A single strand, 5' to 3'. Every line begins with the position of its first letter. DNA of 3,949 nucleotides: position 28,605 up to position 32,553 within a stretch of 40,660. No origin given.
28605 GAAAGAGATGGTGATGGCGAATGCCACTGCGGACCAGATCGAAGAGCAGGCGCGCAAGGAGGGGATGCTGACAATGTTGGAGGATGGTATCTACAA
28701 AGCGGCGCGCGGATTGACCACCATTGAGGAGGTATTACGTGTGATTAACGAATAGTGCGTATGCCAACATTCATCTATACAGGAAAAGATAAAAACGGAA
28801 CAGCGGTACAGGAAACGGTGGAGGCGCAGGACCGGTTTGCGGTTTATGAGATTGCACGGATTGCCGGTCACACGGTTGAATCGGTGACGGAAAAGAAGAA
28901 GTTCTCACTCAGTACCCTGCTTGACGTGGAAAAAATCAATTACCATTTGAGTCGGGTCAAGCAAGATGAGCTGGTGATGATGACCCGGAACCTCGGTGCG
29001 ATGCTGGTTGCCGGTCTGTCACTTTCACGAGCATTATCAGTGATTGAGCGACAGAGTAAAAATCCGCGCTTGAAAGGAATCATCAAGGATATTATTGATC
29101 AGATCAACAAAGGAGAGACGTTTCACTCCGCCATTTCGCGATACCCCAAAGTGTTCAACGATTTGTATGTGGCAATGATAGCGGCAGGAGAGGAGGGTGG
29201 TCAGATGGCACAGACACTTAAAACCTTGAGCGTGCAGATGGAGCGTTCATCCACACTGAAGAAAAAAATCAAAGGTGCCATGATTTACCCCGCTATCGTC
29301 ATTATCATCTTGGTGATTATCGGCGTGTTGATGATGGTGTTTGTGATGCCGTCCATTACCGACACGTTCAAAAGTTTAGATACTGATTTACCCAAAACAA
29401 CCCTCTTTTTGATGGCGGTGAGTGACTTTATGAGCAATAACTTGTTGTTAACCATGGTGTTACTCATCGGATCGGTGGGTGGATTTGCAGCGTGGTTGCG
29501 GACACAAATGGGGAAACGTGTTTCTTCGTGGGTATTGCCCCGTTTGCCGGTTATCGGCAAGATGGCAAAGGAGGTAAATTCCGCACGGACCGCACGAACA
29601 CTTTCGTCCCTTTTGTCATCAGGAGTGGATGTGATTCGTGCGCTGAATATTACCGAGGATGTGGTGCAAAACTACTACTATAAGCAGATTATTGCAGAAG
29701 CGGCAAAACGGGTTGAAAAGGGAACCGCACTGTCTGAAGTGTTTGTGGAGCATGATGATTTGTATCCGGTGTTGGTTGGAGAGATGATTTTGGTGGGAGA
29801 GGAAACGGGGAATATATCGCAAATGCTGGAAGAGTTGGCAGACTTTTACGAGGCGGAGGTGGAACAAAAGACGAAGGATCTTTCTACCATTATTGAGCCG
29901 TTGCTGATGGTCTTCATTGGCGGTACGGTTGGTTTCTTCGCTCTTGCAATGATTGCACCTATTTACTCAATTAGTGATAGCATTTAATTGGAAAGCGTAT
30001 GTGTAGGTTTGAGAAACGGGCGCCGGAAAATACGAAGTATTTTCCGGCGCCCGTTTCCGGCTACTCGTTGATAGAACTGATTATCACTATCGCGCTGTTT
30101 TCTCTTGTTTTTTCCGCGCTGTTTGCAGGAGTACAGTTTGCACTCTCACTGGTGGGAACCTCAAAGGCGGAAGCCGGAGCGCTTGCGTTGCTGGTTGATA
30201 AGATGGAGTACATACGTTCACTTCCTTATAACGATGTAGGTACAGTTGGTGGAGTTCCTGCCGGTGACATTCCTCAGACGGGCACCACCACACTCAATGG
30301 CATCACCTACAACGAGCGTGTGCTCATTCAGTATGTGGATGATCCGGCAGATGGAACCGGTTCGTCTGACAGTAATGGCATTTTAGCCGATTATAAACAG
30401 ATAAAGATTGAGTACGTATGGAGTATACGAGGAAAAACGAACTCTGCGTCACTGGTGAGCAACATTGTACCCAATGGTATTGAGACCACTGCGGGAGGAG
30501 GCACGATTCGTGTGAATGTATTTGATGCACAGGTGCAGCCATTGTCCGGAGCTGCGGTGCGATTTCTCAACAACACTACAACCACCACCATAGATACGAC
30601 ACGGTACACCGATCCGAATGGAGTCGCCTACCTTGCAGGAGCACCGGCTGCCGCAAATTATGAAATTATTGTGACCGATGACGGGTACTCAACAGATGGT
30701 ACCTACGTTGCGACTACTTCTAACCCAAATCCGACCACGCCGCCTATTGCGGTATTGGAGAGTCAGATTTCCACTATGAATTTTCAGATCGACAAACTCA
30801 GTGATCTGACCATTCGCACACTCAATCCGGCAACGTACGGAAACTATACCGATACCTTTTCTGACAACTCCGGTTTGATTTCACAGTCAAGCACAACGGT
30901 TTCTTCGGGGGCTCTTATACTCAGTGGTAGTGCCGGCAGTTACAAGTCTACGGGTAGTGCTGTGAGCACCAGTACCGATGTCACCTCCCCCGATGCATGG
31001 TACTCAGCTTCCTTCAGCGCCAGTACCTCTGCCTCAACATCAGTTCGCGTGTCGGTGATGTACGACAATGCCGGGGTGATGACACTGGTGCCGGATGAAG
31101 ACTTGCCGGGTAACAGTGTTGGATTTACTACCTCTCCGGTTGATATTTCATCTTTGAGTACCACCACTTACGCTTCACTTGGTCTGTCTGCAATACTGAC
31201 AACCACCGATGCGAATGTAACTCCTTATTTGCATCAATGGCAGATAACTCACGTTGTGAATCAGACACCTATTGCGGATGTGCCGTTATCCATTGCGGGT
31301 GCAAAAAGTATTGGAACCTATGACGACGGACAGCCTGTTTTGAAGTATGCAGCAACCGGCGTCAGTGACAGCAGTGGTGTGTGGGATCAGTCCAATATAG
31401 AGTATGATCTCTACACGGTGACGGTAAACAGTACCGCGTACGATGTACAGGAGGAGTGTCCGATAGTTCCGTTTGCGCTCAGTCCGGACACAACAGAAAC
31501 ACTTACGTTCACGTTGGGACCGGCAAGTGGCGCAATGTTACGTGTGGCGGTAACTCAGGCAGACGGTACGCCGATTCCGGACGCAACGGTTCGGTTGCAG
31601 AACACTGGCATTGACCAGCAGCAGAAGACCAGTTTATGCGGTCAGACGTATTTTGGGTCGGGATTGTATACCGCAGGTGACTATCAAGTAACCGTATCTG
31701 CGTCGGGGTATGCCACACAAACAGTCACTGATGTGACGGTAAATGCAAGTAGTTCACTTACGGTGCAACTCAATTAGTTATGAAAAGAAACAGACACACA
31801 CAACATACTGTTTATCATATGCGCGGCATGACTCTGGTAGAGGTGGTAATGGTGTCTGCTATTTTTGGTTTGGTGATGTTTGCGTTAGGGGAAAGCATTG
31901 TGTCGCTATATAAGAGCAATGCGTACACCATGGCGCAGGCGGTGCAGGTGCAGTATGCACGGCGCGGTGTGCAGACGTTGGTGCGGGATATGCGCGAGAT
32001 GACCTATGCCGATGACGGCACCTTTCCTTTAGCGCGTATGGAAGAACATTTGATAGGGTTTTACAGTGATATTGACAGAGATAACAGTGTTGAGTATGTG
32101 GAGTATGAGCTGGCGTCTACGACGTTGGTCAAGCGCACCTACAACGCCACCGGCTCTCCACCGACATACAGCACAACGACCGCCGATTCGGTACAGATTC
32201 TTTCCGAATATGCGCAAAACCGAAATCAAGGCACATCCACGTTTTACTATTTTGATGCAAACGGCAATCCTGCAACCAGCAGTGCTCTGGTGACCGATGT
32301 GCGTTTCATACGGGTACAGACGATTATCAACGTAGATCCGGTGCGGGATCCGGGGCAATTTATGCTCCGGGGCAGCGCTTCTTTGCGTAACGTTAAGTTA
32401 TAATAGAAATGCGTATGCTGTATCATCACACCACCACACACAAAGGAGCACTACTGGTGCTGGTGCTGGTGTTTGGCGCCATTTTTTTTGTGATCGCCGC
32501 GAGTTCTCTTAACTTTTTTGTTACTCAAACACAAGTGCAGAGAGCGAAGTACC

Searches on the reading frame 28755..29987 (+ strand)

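Call 17: search_protein_families(library=pfam, proteins=[window:28755-29987:+])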
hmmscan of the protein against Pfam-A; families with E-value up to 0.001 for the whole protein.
window:28755-29987:+ (410 aa): 1 family
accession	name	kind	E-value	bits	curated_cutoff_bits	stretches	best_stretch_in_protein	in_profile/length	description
PF00482.28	T2SSF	-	1.6e-62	209.4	25.2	2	77-199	2-125/125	Type II secretion system (T2SS), protein F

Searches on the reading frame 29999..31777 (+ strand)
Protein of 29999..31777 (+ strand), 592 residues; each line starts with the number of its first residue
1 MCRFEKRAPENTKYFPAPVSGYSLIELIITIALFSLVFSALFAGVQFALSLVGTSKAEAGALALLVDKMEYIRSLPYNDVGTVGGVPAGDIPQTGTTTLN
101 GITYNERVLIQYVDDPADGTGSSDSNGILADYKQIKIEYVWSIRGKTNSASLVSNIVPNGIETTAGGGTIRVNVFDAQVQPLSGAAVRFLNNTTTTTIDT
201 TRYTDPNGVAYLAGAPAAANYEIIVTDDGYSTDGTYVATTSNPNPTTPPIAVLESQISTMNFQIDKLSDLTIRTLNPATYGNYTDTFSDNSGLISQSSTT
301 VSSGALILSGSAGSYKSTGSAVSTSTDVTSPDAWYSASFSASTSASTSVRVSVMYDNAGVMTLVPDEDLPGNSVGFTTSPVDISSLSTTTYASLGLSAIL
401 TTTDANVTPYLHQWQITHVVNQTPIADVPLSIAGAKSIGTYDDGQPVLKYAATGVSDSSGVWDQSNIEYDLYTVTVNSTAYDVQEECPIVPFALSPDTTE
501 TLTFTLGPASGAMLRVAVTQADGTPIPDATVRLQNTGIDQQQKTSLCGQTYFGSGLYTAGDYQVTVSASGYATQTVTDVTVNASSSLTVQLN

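Call 17: search_protein_families(library=pfam, proteins=[window:29999-31777:+])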
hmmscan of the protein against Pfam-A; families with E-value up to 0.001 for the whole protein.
window:29999-31777:+ (592 aa): 3 families
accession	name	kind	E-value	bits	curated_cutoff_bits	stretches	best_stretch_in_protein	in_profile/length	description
PF13620.12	CarboxypepD_reg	-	3.3e-18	66.3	32.3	2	515-590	3-78/82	Carboxypeptidase regulatory-like domain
PF13715.12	CarbopepD_reg_2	-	1.6e-05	25.3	32.2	0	518-589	5-72/88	CarboxypepD_reg-like domain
PF07963.17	N_methyl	-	0.00024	21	21.2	1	20-42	5-27/27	Prokaryotic N-terminal methylation motif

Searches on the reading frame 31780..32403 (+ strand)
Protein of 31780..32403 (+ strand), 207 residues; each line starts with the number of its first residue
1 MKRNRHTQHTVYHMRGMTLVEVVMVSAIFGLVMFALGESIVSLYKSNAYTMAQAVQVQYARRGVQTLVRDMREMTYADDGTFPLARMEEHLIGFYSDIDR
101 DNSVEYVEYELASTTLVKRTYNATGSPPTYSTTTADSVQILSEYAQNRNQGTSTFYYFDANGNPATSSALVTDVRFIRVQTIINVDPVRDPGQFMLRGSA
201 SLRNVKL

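Call 17: search_protein_families(library=pfam, proteins=[window:31780-32403:+])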
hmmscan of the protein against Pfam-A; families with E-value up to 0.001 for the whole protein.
window:31780-32403:+ (207 aa): 1 family
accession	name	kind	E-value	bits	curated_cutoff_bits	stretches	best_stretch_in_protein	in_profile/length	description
PF07963.17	N_methyl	-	0.00082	19.3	21.2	0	15-36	5-26/27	Prokaryotic N-terminal methylation motif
